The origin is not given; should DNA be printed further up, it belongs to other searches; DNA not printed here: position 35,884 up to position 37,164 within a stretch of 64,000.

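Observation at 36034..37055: Orphan, G+C-rich pyrB (aspartate carbamoyltransferase) without other pyrimidine-biosynthesis genes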

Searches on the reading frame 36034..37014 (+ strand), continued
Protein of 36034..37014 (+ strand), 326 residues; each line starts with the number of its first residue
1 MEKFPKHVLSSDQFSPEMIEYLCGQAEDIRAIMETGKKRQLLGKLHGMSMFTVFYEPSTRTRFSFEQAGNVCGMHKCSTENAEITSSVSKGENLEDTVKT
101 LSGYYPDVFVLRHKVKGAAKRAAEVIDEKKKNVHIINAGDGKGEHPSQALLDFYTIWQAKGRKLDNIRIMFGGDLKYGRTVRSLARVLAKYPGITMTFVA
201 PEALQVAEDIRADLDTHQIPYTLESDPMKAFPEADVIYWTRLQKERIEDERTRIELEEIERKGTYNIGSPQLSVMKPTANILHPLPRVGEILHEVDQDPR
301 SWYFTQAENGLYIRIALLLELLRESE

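Call 16: find_encoding_contigs(protein=P0003, flank=10000, max_places=3)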
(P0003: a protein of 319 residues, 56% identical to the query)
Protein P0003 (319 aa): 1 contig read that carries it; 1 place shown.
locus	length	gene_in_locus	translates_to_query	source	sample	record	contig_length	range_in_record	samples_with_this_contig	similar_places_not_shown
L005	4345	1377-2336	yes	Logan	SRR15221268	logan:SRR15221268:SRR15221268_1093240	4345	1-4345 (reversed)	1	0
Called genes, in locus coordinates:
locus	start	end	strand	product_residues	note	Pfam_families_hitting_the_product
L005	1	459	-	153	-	?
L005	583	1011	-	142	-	PF00164:Ribosom_S12_S23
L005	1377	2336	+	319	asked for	PF02729:OTCace_N, PF00185:OTCace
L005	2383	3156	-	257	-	PF02163:Peptidase_M50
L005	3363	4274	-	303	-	PF17773:UPF0176_N, PF00581:Rhodanese, PF12368:Rhodanese_C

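Call 21: find_related_loci(query=A1, collection=genome_contigs, flank=10000)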
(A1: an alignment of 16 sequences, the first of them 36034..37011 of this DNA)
Query A1 (326 aa) in genome_contigs; peptide patterns used: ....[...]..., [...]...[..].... (x = any residue, [..] = any of these).
600 stretches matched a pattern (row limit reached: there are more); 597 encode a relative of the query (tblastn E <= 1e-3); the best 80 are kept; 80 distinct loci.
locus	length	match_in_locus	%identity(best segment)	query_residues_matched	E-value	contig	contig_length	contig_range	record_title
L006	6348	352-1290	47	1-324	1e-88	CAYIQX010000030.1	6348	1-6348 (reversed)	MAG TPA_asm: uncultured Candidatus Saccharibacteria bacterium isolate ERP119705_co25_682 genome assembly, contig: NODE_1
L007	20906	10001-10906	47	6-322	3e-85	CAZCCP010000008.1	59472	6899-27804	MAG TPA_asm: uncultured Candidatus Saccharibacteria bacterium isolate SRP200132_co1_638 genome assembly, contig: NODE_76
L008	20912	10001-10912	46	4-322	1e-84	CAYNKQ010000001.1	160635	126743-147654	MAG TPA_asm: uncultured Candidatus Saccharibacteria bacterium isolate SRP344714_co2_35 genome assembly, contig: NODE_178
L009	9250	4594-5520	50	6-323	4e-84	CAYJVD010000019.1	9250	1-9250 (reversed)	MAG TPA_asm: uncultured Candidatus Saccharibacteria bacterium isolate ERP125453_co1_353 genome assembly, contig: NODE_89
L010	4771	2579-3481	48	7-322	2e-80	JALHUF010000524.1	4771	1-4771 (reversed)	MAG: Terriglobia bacterium isolate PFL43 seq_3675148, whole genome shotgun sequence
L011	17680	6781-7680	46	7-326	2e-80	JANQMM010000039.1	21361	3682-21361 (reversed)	MAG: Candidatus Paceibacterota bacterium isolate PL25b_bin.16 k99_2388171, whole genome shotgun sequence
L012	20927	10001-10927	46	1-322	4e-80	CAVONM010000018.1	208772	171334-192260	MAG: uncultured delta proteobacterium isolate MFD09779.bin.3.15 genome assembly, contig: contig_38758, whole genome shot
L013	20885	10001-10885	47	6-318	5e-80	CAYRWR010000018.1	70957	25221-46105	MAG TPA_asm: uncultured Brevinematales bacterium isolate SRP304446_co1_123 genome assembly, contig: NODE_223_length_7095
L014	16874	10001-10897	47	7-322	6e-79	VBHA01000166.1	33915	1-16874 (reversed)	MAG: Chloroflexi bacterium isolate CF_92 14_1009_09_20cm_scaffold_1377, whole genome shotgun sequence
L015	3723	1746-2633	47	6-316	7e-79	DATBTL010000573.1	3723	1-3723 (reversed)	MAG TPA_asm: Chloroflexota bacterium isolate SMAG_U4183 k141_2518338, whole genome shotgun sequence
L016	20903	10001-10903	47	7-322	1e-78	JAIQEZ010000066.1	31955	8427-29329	MAG: Terriglobia bacterium isolate SRVP_9 SR-VP_26_10_2019_B_40cm_scaffold_1909, whole genome shotgun sequence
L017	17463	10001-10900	46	6-322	2e-78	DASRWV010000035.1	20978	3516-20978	MAG TPA_asm: Nitrosotalea sp. isolate SMAG_U11466 k141_317321, whole genome shotgun sequence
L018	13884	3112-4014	46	7-322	6e-78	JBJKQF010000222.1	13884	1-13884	MAG: Terriglobia bacterium isolate Bin_27 S1Ck127_3710950_flag_0_multi_8.8785_len_13884, whole genome shotgun sequence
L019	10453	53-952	45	6-322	9e-77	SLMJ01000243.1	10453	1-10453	MAG: Thermomicrobiaceae bacterium isolate CSSed165cm_354 CSSed16-5cm-24176, whole genome shotgun sequence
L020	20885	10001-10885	44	7-318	3e-76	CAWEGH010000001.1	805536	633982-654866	MAG: Candidatus Dormibacteraeota bacterium isolate MFD09603.bin.1.315 genome assembly, contig: contig_1040, whole genome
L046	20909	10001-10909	43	4-323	4e-69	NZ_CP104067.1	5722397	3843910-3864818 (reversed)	Alicyclobacillus fastidiosus strain DSM 17978 chromosome, complete genome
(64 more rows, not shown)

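Call 32: search_protein_families(library=pfam, proteins=[L046:8291-9232:+, L046:9458-9988:+, L046:10717-12213:+, L046:12210-13331:+, L046:13310-16564:+, L046:16552-17328:+, L046:17288-17956:+, L046:18041-18754:+])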
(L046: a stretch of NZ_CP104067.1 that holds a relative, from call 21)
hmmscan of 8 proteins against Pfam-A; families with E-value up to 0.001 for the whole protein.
L046:8291-9232:+ (313 aa): 1 family
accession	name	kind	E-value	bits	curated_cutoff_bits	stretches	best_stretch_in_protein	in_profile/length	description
PF00849.27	PseudoU_synth_2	-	2.1e-38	132.4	26.8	1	96-250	1-152/152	RNA pseudouridylate synthase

L046:9458-9988:+ (176 aa): 2 families
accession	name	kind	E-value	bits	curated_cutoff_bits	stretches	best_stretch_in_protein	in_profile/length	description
PF00156.33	Pribosyltran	-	1.8e-22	79.8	26.3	1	5-144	3-138/158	Phosphoribosyl transferase domain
PF15609.12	PRTase_2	-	2.5e-06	27.6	28.8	1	11-135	30-161/188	Phosphoribosyl transferase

L046:10717-12213:+ (498 aa): 3 families
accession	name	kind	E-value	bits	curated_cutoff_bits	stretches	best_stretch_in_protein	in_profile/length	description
PF01979.26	Amidohydro_1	-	1.9e-26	93.6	25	1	120-488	1-344/345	Amidohydrolase family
PF12890.13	DHOase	-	6.1e-17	62.5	21.2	1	119-305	2-141/142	Dihydro-orotase-like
PF07969.17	Amidohydro_3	-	1.4e-14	54.9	29.7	2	411-490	405-472/472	Amidohydrolase family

L046:12210-13331:+ (373 aa): 3 families
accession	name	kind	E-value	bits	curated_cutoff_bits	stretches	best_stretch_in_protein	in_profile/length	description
PF00988.28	CPSase_sm_chain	-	1.4e-56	190.1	27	1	11-136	1-126/126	Carbamoyl-phosphate synthase small chain, CPSase domain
PF00117.34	GATase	-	3.3e-50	170.8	22.8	1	178-355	1-189/190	Glutamine amidotransferase class-I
PF07722.19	Peptidase_C26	-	2.3e-06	28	20.5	0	244-338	105-219/219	Peptidase C26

L046:13310-16564:+ (1084 aa): 12 families
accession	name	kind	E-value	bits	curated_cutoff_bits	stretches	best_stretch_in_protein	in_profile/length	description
PF02786.22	CPSase_L_D2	-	2.7e-113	377.1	19.8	2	128-333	1-210/211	Carbamoyl-phosphate synthase L chain, ATP binding domain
PF25596.1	CPSase_L_D1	-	2.1e-102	337.7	27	2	7-124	2-117/118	Carbamoyl phosphate synthase preATP-grasp domain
PF02142.27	MGS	-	3.1e-22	79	24.1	1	962-1047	3-94/94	MGS-like domain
PF02787.25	CPSase_L_D3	-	1.2e-21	76.9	26.6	1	423-509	2-79/80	Carbamoyl-phosphate synthetase large chain, oligomerisation domain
PF07478.18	Dala_Dala_lig_C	-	9.5e-19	68.1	24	2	702-846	26-174/204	D-ala D-ala ligase C-terminus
PF02222.28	ATP-grasp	-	4.6e-16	59.4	27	2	685-848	3-163/179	ATP-grasp domain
PF02655.19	ATP-grasp_3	-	1e-13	52.1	23.2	1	685-847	11-156/160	ATP-grasp domain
PF01071.24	GARS_A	-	2.5e-13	50.8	27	1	683-847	8-188/194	Phosphoribosylglycinamide synthetase, ATP-grasp (A) domain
PF15632.11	ATPgrasp_Ter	-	5.9e-11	42.7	29.1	1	752-874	4-111/131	ATP-grasp in the biosynthetic pathway with Ter operon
PF13535.11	ATP-grasp_4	-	6.9e-07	29.5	27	0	727-848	17-152/160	ATP-grasp domain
PF13549.11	ATP-grasp_5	-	3.2e-06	27.1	27.6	0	680-717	14-51/221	ATP-grasp domain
PF08443.16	RimK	-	0.00047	20.3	21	0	140-204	15-80/188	RimK-like ATP-grasp domain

L046:16552-17328:+ (258 aa): 1 family
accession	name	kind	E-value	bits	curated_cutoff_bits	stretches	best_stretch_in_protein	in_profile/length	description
PF00215.30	OMPdecase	-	9.3e-50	170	27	1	24-241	5-221/221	Orotidine 5'-phosphate decarboxylase / HUMPS family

L046:17288-17956:+ (222 aa): 1 family
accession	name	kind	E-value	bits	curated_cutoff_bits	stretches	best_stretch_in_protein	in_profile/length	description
PF00156.33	Pribosyltran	-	2.1e-10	40.6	26.3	1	66-167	14-124/158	Phosphoribosyl transferase domain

L046:18041-18754:+ (237 aa): 0 families

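Call 46: find_encoding_contigs(protein=P0007, flank=10000, max_places=2)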
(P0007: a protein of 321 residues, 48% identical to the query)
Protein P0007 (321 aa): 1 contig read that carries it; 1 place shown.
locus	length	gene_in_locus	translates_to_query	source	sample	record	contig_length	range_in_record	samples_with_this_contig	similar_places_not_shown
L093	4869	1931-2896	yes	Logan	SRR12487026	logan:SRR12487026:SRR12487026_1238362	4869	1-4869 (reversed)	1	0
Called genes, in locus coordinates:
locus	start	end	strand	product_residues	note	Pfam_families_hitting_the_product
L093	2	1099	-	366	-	?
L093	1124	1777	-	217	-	PF10502:Peptidase_S26, PF00717:Peptidase_S24 (weak)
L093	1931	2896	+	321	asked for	PF02729:OTCace_N, PF00185:OTCace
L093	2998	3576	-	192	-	-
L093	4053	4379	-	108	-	PF13083:KH_KhpA-B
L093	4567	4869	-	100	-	?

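Call 47: find_encoding_contigs(protein=P0009, flank=10000, max_places=2)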
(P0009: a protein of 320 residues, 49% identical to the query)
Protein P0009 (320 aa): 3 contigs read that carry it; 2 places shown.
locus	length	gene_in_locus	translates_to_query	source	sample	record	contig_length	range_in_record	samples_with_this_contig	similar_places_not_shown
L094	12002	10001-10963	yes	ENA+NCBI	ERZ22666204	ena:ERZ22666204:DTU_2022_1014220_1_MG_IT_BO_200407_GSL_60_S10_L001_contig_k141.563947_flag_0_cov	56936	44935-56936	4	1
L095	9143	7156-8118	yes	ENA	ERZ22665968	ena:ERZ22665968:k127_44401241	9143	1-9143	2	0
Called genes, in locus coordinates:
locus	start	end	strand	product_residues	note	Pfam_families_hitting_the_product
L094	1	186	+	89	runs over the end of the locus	PF00253:Ribosomal_S14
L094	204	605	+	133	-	PF00410:Ribosomal_S8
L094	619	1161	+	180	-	PF00347:Ribosomal_L6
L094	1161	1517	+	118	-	PF00861:Ribosomal_L18p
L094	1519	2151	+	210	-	PF00333:Ribosomal_S5, PF03719:Ribosomal_S5_C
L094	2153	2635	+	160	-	PF00828:Ribosomal_L27A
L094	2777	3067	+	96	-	-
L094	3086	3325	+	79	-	-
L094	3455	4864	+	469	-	PF00344:SecY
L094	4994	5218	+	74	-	PF01176:eIF-1a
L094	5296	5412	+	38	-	PF00444:Ribosomal_L36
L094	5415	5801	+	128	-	PF00416:Ribosomal_S13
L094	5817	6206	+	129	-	PF00411:Ribosomal_S11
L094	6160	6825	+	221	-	PF00163:Ribosomal_S4, PF01479:S4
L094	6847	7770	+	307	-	PF01193:RNA_pol_L, PF14520:HHH_5 (faint), PF01000:RNA_pol_A_bac, PF26169:HHH_XRCC3_RpoA (faint), PF03118:RNA_pol_A_CTD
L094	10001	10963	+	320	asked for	PF02729:OTCace_N, PF00185:OTCace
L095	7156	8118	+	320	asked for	PF02729:OTCace_N, PF00185:OTCace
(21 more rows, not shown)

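Call 48: search_solved_structures(query=window:36034-37011:+, max_evalue=1e-20, show_alignments=1)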
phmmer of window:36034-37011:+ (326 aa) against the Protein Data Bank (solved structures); distinct sequences matched with E-value up to 1e-20: 42.
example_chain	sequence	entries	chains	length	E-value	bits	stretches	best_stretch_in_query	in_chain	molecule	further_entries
6yw9_A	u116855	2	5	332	2.4e-72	247.3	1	8-321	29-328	PYRB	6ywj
6ypo_A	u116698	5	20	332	4.5e-72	246.4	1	8-321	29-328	PYRB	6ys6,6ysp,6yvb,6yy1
2be7_A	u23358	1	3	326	2.6e-64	220.9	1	4-324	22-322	Aspartate Carbamoyltransferase Catalytic Chain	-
2rgw_A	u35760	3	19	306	1.2e-59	205.5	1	6-326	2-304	Aspartate carbamoyltransferase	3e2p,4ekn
1d09_A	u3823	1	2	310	1.7e-58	201.7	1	6-322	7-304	ASPARTATE CARBAMOYLTRANSFERASE CATALYTIC CHAIN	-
1at1_A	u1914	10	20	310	4.5e-58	200.4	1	6-322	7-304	ASPARTATE CARBAMOYLTRANSFERASE, CATALYTIC CHAIN | ASPARTATE TRANSCARBAMOYLASE | ASPARTATE CARBAMOYLTRANSFERASE (R STATE), CATALYTIC CHAIN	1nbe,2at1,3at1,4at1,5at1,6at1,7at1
1ekx_A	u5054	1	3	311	1.2e-57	199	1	6-322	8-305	ASPARTATE TRANSCARBAMOYLASE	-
1q95_A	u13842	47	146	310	1.2e-57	199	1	6-322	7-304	Aspartate carbamoyltransferase catalytic chain | PROTEIN (ASPARTATE CARBAMOYLTRANSFERASE) | Aspartate carbamoyltransferase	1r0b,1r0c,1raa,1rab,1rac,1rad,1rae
3mpu_A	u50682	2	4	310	1.2e-57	199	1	6-322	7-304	Aspartate carbamoyltransferase catalytic chain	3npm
2a0f_A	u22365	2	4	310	2.6e-57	197.9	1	6-322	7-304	Aspartate carbamoyltransferase catalytic chain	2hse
1sku_A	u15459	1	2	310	2.7e-57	197.8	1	6-322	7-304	Aspartate carbamoyltransferase catalytic chain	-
1acm_A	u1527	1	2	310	3.1e-57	197.6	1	6-322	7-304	ASPARTATE CARBAMOYLTRANSFERASE, CATALYTIC CHAIN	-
9atc_A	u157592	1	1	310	4.2e-57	197.2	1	6-322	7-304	ASPARTATE TRANSCARBAMOYLASE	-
4e2f_I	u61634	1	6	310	5.6e-57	196.8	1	6-322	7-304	Aspartate carbamoyltransferase catalytic chain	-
1tth_A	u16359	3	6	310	7.7e-57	196.3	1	6-322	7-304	Aspartate carbamoyltransferase catalytic chain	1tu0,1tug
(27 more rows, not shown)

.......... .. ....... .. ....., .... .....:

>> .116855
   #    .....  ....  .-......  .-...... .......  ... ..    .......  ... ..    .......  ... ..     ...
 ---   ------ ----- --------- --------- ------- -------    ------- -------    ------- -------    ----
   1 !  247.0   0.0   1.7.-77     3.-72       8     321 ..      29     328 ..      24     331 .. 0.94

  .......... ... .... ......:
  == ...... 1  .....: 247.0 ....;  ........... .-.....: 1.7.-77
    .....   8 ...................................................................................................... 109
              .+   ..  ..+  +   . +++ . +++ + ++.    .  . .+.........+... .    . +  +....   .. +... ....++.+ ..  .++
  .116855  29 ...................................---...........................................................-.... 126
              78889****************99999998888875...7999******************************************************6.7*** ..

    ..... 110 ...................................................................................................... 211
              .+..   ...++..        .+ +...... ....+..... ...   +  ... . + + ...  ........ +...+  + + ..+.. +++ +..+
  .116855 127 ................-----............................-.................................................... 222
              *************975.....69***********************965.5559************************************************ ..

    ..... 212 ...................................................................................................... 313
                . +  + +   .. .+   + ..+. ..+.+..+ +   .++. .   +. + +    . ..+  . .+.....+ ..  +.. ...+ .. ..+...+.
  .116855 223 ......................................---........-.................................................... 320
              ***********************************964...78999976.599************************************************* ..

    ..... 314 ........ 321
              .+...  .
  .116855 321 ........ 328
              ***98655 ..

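Call 67: find_related_loci(query=A1, collection=viral_contigs, flank=8000)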
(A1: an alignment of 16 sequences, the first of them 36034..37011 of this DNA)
Query A1 (326 aa) in viral_contigs; peptide patterns used: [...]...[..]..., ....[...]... (x = any residue, [..] = any of these).
190 stretches matched a pattern; 173 encode a relative of the query (tblastn E <= 1e-3); the best 80 are kept; 80 distinct loci.
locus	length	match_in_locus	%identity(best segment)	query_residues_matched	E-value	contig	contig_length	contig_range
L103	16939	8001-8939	45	1-326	1e-74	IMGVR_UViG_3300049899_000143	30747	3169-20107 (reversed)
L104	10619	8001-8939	45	1-326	1e-74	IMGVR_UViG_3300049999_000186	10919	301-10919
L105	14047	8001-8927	44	6-326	1e-72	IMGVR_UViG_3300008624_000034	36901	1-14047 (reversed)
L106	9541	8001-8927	44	6-326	3e-72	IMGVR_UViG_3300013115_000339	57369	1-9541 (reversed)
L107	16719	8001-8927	44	6-326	4e-72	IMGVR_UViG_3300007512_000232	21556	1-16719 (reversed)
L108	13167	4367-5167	49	50-323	2e-71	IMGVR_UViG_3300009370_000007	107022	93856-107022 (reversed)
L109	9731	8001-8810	49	50-326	5e-70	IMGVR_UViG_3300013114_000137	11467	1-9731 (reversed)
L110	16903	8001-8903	45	1-318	4e-70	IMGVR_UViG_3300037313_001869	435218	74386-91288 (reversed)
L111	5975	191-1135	40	4-322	8e-67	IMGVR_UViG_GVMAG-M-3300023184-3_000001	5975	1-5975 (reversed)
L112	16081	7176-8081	42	6-322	3e-66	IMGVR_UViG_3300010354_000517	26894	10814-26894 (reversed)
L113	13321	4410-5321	43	5-318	1e-65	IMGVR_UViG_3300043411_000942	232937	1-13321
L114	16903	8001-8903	45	1-318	4e-70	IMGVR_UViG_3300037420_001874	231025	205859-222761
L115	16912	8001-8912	43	5-318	5e-64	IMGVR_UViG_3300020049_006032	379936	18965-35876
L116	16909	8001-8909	40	5-322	2e-63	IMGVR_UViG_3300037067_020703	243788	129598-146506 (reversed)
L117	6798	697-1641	40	3-323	2e-63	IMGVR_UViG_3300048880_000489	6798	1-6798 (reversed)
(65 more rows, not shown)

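Call 68: search_dna_similar(query=window:36034-37011:+, collection=phages, mode=protein, max_rows=10)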
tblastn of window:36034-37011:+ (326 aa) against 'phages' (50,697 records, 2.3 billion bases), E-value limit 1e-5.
Records with a match: 31; places in all: 31; records where one place covers at least 80% of the query: 19.
Best place of each record, by identity: <60% 31.
By first word of the organism name: Listeria 16; Salmonella 4; Staphylococcus 3; Bacteriophage 2; Acinetobacter 2; Enterococcus 2; Escherichia 1; uncultured 1.
By host as written in the record: Listeria monocytogenes 16; - 5; Homo sapiens 2; Staphylococcus aureus 2; Enterococcus faecalis 2; Salmonella enterica subsp. enterica serovar Kentucky 2; Escherichia coli O157:H7 ATCC 43895 1; Staphylococcus pseudintermedius 1.
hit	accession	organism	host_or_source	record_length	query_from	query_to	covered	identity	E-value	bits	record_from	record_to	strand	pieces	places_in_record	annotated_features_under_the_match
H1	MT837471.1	Bacteriophage sp.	human fecal samples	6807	14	310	91%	39.9%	1e-49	182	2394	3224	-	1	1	record has no annotation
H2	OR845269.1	Escherichia phage ECO95 1-6-1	Escherichia coli O157:H7 ATCC 43895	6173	4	310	94%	35.8%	5e-49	181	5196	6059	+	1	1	record has no annotation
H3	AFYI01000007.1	Salmonella enterica subsp. enterica serovar Infantis str. ...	Homo sapiens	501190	4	310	94%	35.8%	6e-49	181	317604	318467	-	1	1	aspartate carbamoyltransferase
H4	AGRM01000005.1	Salmonella enterica subsp. houtenae str. ATCC BAA-1581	Homo sapiens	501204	4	310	94%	35.8%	6e-49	181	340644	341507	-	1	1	aspartate carbamoyltransferase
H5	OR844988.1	Staphylococcus phage SA 1306 Kay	Staphylococcus aureus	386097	4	310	94%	30.7%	5e-26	114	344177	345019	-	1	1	record has no annotation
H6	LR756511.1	uncultured phage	metagenomic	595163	43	310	82%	34.9%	1e-29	124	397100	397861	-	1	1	record has no annotation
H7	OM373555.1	Staphylococcus phage vB_SpsX-DS7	Staphylococcus pseudintermedius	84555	6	310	94%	30.6%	2e-23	107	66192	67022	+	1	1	record has no annotation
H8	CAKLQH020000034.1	Acinetobacter phage MD-2021a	not known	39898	6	310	94%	30.0%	1e-23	107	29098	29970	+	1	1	pyrB: aspartate carbamoyltransferase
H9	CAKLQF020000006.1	Acinetobacter phage MD-2021a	not known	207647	6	310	94%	30.0%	1e-23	107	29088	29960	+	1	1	pyrB: aspartate carbamoyltransferase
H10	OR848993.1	Listeria phage LM 4-14-1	Listeria monocytogenes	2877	6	310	94%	30.0%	5e-21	99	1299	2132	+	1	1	record has no annotation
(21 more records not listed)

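Call 80: predict_structure(alignment_id=A1)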
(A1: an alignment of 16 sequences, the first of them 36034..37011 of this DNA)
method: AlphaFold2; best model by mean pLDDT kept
length: 326 residues; sequences in the alignment: 16
mean_pLDDT: 90.0   pTM: 0.90
mean pLDDT of the five models: 90.0, 89.9, 88.8, 88.7, 88.6
residues with pLDDT >= 90: 218; 70-90: 94; 50-70: 13; < 50: 1
segments of 3 or more residues with pLDDT < 50: none
pLDDT, mean of each block of 10 residues (from residue 1): 87 95 97 92 93 90 95 91 68 89 96 94 97 95 91 96 92 89 94 94 89 92 93 95 79 80 78 95 79 89 93 97 71
secondary structure, 60 per line:
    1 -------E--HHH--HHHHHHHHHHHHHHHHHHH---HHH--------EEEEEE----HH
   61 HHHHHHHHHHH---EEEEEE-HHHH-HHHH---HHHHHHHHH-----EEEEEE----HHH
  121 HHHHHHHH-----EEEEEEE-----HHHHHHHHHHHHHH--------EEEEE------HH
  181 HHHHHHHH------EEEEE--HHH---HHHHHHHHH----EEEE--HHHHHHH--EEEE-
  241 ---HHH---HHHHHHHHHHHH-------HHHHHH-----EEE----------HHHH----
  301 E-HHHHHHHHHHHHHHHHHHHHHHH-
elements in order: H16-34 E49-54 H59-71 E75-80 H82-85 H87-90 H94-102 E108-113 H118-128 E134-140 H146-159 E168-172 H179-188 E195-199 H208-216 E221-224 H227-233 E236-239 H250-261 H269-274 E280-282 H293-296 H303-325
